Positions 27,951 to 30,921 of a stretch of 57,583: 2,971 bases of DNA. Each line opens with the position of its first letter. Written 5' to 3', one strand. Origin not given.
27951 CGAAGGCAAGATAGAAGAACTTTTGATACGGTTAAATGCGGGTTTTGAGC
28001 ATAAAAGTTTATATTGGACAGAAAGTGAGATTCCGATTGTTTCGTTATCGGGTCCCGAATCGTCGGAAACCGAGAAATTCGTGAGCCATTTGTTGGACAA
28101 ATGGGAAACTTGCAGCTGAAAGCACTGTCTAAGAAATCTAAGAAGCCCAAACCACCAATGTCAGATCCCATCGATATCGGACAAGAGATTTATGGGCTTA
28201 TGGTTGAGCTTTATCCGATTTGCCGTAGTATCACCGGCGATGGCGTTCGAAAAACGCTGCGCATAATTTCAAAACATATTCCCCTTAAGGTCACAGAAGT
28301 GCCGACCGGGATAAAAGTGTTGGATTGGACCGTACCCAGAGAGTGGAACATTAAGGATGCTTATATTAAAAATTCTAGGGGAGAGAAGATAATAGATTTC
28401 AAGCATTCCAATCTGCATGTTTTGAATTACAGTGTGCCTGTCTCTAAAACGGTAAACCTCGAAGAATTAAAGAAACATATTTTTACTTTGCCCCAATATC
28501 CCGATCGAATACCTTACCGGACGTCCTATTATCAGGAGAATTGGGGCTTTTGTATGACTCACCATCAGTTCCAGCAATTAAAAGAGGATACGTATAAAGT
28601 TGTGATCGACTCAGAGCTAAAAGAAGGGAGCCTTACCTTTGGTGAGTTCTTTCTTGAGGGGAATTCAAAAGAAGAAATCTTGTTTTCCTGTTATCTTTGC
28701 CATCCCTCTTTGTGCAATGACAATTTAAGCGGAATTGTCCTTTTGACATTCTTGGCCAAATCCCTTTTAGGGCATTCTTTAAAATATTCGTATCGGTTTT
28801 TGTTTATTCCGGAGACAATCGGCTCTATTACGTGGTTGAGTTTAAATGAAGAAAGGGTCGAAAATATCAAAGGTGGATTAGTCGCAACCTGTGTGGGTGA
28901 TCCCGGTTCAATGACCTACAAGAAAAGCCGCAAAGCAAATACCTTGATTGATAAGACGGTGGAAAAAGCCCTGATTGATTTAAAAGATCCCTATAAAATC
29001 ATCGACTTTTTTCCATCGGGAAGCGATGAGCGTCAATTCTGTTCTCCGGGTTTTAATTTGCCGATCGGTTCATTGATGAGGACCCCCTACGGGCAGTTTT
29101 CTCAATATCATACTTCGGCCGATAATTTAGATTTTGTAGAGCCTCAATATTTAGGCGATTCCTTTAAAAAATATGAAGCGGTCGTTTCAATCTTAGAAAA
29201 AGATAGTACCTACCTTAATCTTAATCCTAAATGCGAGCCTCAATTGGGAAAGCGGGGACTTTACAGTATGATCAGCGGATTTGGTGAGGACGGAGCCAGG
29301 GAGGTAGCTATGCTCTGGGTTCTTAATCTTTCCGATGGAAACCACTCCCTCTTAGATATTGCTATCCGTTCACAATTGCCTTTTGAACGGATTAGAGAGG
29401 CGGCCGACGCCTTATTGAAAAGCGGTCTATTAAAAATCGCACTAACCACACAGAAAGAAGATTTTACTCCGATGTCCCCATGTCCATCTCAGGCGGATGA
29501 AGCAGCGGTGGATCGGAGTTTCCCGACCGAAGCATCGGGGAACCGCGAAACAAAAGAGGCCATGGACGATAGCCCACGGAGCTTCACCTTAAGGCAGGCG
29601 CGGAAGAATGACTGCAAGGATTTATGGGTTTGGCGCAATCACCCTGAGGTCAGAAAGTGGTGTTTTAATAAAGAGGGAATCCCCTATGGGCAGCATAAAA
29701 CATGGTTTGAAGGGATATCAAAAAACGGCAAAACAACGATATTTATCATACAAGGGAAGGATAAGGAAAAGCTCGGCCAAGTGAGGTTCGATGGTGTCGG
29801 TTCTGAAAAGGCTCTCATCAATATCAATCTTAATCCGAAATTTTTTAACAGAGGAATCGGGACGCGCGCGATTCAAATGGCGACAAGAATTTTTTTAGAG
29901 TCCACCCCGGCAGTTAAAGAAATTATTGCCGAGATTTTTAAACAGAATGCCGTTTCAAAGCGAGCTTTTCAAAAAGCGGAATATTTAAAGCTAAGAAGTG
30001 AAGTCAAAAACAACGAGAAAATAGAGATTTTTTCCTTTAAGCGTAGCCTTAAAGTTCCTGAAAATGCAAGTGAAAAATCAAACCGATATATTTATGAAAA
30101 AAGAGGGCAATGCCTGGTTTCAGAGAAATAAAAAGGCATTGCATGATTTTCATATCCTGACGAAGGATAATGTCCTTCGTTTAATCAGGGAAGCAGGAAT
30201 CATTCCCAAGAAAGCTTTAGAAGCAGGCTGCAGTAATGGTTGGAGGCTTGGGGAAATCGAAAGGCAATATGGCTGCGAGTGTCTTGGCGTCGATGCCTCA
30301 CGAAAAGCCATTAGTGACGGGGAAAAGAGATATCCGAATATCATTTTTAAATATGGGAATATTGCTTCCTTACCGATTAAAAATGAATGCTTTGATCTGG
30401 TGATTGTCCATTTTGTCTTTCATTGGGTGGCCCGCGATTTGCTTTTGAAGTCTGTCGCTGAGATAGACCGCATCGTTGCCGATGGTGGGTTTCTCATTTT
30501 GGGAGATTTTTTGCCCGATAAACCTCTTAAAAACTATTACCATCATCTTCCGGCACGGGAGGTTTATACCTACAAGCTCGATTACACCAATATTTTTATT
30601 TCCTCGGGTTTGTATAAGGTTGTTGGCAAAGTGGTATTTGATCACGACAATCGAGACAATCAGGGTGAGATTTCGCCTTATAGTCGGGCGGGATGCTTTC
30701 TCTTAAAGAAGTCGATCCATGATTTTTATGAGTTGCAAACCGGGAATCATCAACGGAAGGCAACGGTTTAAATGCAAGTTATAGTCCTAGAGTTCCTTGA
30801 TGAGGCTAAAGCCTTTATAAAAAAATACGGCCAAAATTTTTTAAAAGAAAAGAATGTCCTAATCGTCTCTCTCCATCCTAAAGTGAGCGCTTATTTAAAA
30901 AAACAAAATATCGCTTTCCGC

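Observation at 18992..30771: Carrier-protein acyl assembly line resembling Campylobacter cj1295-cj1304, predicting methylated glyceroyl-nonulosonate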

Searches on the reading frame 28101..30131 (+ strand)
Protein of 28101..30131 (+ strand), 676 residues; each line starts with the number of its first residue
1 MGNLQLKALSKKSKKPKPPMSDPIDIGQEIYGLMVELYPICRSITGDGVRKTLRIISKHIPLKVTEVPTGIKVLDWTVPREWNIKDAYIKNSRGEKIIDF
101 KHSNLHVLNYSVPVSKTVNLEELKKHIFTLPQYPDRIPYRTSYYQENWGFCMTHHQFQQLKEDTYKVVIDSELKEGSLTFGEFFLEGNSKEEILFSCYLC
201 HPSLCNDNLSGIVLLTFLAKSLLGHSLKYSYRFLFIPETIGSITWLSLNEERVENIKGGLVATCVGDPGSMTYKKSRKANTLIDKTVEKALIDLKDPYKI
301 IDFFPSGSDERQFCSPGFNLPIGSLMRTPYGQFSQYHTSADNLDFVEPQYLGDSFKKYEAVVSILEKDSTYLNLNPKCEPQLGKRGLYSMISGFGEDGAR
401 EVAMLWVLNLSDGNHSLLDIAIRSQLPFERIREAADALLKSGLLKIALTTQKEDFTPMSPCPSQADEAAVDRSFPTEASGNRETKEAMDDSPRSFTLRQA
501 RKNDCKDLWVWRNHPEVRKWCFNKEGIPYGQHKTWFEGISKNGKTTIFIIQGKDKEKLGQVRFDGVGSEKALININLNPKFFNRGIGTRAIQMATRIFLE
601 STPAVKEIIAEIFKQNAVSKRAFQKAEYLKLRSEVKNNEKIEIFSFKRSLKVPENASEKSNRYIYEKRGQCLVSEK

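Call 4: search_protein_families(library=pfam, proteins=[window:28101-30131:+], max_evalue=0.01)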
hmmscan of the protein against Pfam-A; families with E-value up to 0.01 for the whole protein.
window:28101-30131:+ (676 aa): 6 families
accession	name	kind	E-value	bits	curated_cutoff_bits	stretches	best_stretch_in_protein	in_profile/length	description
PF16254.10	DUF4910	-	3.6e-110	367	26.6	1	31-368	1-247/247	Domain of unknown function (DUF4910)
PF09940.16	DUF2172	-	1.1e-41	141.5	27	1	81-172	1-92/92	Domain of unknown function (DUF2172)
PF16221.11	HTH_47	-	1.7e-29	101.6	27.1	1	370-445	2-77/78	winged helix-turn-helix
PF13302.13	Acetyltransf_3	-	2.8e-12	47.9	25.4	1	496-626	3-135/138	Acetyltransferase (GNAT) domain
PF00583.31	Acetyltransf_1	-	0.0042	17.8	20.7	1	540-625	29-113/116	Acetyltransferase (GNAT) family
PF13420.13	Acetyltransf_4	-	0.0056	17.1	24.3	0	497-625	1-131/155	Acetyltransferase (GNAT) domain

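Call 13: search_protein_families(library=ncbifam, proteins=[window:28101-30131:+], max_evalue=0.01)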
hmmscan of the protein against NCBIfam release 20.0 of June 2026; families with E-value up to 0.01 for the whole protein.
window:28101-30131:+ (676 aa): 2 families
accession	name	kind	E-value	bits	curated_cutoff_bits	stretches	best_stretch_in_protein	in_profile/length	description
TIGR03585.1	PseH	equivalog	9.1e-12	45.3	93.1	1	498-630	4-135/156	UDP-4-amino-4,6-dideoxy-N-acetyl-beta-L-altrosamine N-acetyltransferase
NF033151.0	AAC_6p_A10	exception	0.0066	16.5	400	0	578-633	103-157/178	AAC(6')-I family aminoglycoside 6'-N-acetyltransferase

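Call 30: search_solved_structures(query=window:28101-30131:+, max_evalue=0.01)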
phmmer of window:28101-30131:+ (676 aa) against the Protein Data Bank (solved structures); distinct sequences matched with E-value up to 0.01: 3.
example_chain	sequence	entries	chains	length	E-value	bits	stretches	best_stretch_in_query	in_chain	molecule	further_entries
3k9t_A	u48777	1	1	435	4.2e-175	587.1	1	24-446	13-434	putative peptidase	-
3eo4_A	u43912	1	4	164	7.4e-05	24.5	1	489-635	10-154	Uncharacterized protein MJ1062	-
4xpk_A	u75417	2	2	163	0.0025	19.5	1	501-628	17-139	N-Acetyltransferase, PseH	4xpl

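Call 60: find_homologous_proteins(query=window:28101-30131:+, max_evalue=1e-10)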
Query window:28101-30131:+ (676 aa): 8000 proteins with E <= 1e-10 among 8000 candidates; the best 120 are listed.
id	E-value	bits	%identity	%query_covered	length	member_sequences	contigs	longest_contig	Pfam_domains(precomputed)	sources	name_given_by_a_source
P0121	0.0e+0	1555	100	100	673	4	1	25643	PF13302.14,PF09940.17,PF16221.12,PF16254.11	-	-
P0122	1.8e-213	729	52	92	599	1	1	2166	PF13302.14,PF09940.17,PF16221.12,PF16254.11,PF13523.13,PF00583.32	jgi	jgi:aminopeptidase-like protein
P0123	3.9e-209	715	71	62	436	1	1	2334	PF09940.17,PF16221.12,PF16254.11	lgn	-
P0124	2.1e-208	712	71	62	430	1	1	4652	PF09940.17,PF16221.12,PF16254.11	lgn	-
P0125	2.2e-206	705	69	63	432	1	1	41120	PF09940.17,PF16221.12,PF16254.11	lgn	-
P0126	4.1e-206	705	69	64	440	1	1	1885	PF09940.17,PF16221.12,PF16254.11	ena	-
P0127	8.9e-206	703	70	63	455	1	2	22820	PF09940.17,PF16221.12,PF16254.11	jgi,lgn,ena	-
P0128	3.3e-205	702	70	62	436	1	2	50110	PF09940.17,PF16221.12,PF16254.11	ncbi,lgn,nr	ncbi:DUF4910 domain-containing protein [bacterium]|nr:DUF4910 domain-containing protein [bacterium]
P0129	8.6e-205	700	69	62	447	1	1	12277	PF09940.17,PF16221.12,PF16254.11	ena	-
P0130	1.5e-204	699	71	62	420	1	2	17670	PF09940.17,PF16221.12,PF16254.11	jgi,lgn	-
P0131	1.8e-204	699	70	62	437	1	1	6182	PF09940.17,PF16221.12,PF16254.11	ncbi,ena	-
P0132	1.8e-204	699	70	62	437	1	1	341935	PF09940.17,PF16221.12,PF16254.11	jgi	-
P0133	9.1e-204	697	69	61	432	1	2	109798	PF09940.17,PF16221.12,PF16254.11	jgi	jgi:aminopeptidase-like protein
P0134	2.2e-203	696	69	62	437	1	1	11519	PF09940.17,PF16221.12,PF16254.11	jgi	-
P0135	2.2e-203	695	70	62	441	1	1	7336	PF09940.17,PF16221.12,PF16254.11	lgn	-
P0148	3.7e-199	682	68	62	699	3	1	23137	PF09940.17,PF16221.12,PF02522.20,PF16254.11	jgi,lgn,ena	-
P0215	2.0e-189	649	65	62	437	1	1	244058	PF09940.17,PF16221.12,PF16254.11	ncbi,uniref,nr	ncbi:peptidase M28 [Candidatus Beckwithbacteria bacterium RBG_13_42_9]|uniref:Peptidase M28 n=1 Tax=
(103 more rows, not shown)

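Call 61: find_encoding_contigs(protein=P0148, flank=9000, max_places=1)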
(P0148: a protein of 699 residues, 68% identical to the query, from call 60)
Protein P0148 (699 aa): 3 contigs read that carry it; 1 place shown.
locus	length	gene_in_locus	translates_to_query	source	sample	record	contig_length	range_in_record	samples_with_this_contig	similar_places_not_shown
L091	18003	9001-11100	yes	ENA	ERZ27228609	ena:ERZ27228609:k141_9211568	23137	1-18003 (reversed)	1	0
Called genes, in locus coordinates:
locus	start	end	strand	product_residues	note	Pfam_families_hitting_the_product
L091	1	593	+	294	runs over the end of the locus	PF00248:Aldo_ket_red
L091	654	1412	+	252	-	PF02348:CTP_transf_3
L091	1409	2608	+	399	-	PF01041:DegT_DnrJ_EryC1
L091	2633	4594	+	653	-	PF27859:LIC12162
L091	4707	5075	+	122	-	PF01648:ACPS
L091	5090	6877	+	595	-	PF12689:Acid_PPase (faint), PF21211:FkbH_N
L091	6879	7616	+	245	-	PF05711:TylF, PF13578:Methyltransf_24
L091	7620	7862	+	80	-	PF00550:PP-binding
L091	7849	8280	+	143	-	PF01575:MaoC_dehydratas, PF13452:FAS1_DH_region (weak)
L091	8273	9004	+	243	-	PF00106:adh_short, PF01370:Epimerase (weak), PF08659:KR (weak), PF23441:SDR (weak), PF13561:adh_short_C2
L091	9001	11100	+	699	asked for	PF02522:Antibiotic_NAT, PF16254:DUF4910, PF09940:DUF2172, PF16221:HTH_47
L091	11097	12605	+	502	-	PF02310:B12-binding, PF04055:Radical_SAM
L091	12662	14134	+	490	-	PF01943:Polysacc_synt, PF13440:Polysacc_synt_3, PF03023:MurJ, PF01554:MatE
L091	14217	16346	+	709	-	PF13489:Methyltransf_23 (weak), PF01209:Ubie_methyltran (faint), PF13649:Methyltransf_25, PF13847:Methyltransf_31, PF08241:Methyltransf_11, PF08242:Methyltransf_12 (faint)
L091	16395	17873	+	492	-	PF02310:B12-binding, PF04055:Radical_SAM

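Call 62: find_encoding_contigs(protein=P0215, flank=9000, max_places=1)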
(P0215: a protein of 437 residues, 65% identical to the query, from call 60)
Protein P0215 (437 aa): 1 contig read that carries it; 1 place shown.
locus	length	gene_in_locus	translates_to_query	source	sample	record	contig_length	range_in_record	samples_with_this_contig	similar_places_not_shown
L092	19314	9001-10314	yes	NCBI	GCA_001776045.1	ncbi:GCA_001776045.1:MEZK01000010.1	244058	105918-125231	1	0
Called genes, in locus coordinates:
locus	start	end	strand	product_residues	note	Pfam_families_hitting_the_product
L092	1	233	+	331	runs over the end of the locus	PF01408:GFO_IDH_MocA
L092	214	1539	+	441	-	PF00155:Aminotran_1_2 (faint), PF01041:DegT_DnrJ_EryC1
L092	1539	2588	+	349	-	-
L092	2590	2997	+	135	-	PF01648:ACPS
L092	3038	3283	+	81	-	-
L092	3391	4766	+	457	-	PF00501:AMP-binding, PF13193:AMP-binding_C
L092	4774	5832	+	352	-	PF00465:Fe-ADH, PF13685:Fe-ADH_2, PF25137:ADH_Fe_C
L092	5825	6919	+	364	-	PF04443:LuxE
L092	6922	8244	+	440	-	PF05893:LuxC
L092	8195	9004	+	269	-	PF02522:Antibiotic_NAT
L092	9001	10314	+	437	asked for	PF16254:DUF4910, PF09940:DUF2172, PF16221:HTH_47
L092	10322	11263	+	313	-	PF13480:Acetyltransf_6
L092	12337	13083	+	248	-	PF01209:Ubie_methyltran, PF05401:NodS, PF06325:PrmA, PF13489:Methyltransf_23, PF13847:Methyltransf_31, PF08241:Methyltransf_11, PF08242:Methyltransf_12, PF13649:Methyltransf_25, +4 more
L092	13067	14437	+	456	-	-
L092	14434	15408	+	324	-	PF00288:GHMP_kinases_N, PF08544:GHMP_kinases_C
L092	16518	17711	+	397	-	PF00483:NTP_transferase, PF12804:NTP_transf_3 (weak), PF00702:Hydrolase, PF13419:HAD_2, PF08645:PNK3P, PF13242:Hydrolase_like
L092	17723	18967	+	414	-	PF08421:Methyltransf_13, PF13489:Methyltransf_23, PF08241:Methyltransf_11 (weak), PF08242:Methyltransf_12, PF08484:Methyltransf_14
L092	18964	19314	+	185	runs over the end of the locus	PF00908:dTDP_sugar_isom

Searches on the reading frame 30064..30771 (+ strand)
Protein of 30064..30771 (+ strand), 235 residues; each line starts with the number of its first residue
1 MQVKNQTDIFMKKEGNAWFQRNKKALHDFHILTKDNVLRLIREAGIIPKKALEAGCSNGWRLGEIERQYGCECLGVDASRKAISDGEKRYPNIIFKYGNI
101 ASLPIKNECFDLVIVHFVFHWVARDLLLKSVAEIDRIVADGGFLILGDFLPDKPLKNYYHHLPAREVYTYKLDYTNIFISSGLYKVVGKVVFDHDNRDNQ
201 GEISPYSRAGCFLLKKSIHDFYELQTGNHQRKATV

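Call 5: search_protein_families(library=pfam, proteins=[window:30064-30771:+], max_evalue=0.01)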
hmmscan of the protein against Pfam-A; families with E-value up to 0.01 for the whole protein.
window:30064-30771:+ (235 aa): 5 families
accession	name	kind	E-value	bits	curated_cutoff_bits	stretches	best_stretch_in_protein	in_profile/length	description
PF08241.18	Methyltransf_11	-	3.9e-15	56.7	21.2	1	52-146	1-95/95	Methyltransferase domain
PF13649.12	Methyltransf_25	-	8.1e-14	52.5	27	1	52-142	2-97/97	Methyltransferase domain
PF13847.12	Methyltransf_31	-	5.4e-07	29.8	27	1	50-149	6-112/145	Methyltransferase domain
PF08242.18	Methyltransf_12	-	1.1e-06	29.7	30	1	52-144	1-98/98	Methyltransferase domain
PF13489.12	Methyltransf_23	-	4.9e-06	26.8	27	1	36-165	12-135/164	Methyltransferase domain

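Call 14: search_protein_families(library=ncbifam, proteins=[window:30064-30771:+], max_evalue=0.01)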
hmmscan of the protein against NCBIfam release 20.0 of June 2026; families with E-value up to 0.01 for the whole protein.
window:30064-30771:+ (235 aa): 21 families
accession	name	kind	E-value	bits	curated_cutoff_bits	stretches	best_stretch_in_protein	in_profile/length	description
NF045667.1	MTase_DVU1556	equivalog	1.6e-12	47.3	155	1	50-154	25-127/213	DVU_1556 family methyltransferase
TIGR02072.1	BioC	equivalog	1.1e-09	38.5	184.95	1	35-152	21-138/244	malonyl-ACP O-methyltransferase BioC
NF007610.0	PRK10258.1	equivalog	7.6e-08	32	342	1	49-145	44-137/251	malonyl-ACP O-methyltransferase BioC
NF008300.0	PRK11088.1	equivalog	5.7e-07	29.3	303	1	35-145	72-178/272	23S rRNA (guanine(745)-N(1))-methyltransferase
TIGR01934.1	MenG_MenH_UbiE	subfamily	1.9e-06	27.3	158.35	1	30-153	24-148/223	ubiquinone/menaquinone biosynthesis methyltransferase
NF040539.1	AST_met_ArsM_2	exception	8.6e-06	25.8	240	1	50-157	59-174/262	putative arsinothricin biosynthesis methyltransferase ArsM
NF001241.0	PRK00216.1-2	equivalog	9.2e-06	25.4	327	1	68-150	71-151/231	demethylmenaquinone methyltransferase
NF041650.1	nod_mtase_NodS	equivalog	0.00023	20.9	300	1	34-149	26-142/190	nodulation methyltransferase NodS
NF047649.1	MTase_UXPK_star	exception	0.00071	18.7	460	1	88-149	125-184/283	methyltransferase/UXPK-star double selenoprotein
NF045823.1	PthPhpthDimycoMt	equivalog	0.0015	17.7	300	1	48-162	67-182/256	phthiotriol/phenolphthiotriol dimycocerosates methyltransferase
NF001243.0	PRK00216.1-4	equivalog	0.0019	17.6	235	1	72-145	74-150/237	demethylmenaquinone methyltransferase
NF001244.0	PRK00216.1-5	equivalog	0.002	17.4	216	1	66-151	67-158/236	bifunctional demethylmenaquinone methyltransferase/2-methoxy-6-polyprenyl-1,4-benzoquinol methylase UbiE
NF002463.0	PRK01683.1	equivalog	0.0033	17.1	297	1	49-144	33-126/258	trans-aconitate 2-methyltransferase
NF038099.1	AsSugarArsM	exception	0.0034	16.6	400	1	95-157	120-182/321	arsenosugar biosynthesis arsenite methyltransferase ArsM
NF043040.1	corrin_prot_MT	hypoth_equivalog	0.0036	16.8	180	1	49-162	43-164/216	corrinoid protein-associated methyltransferase CpaM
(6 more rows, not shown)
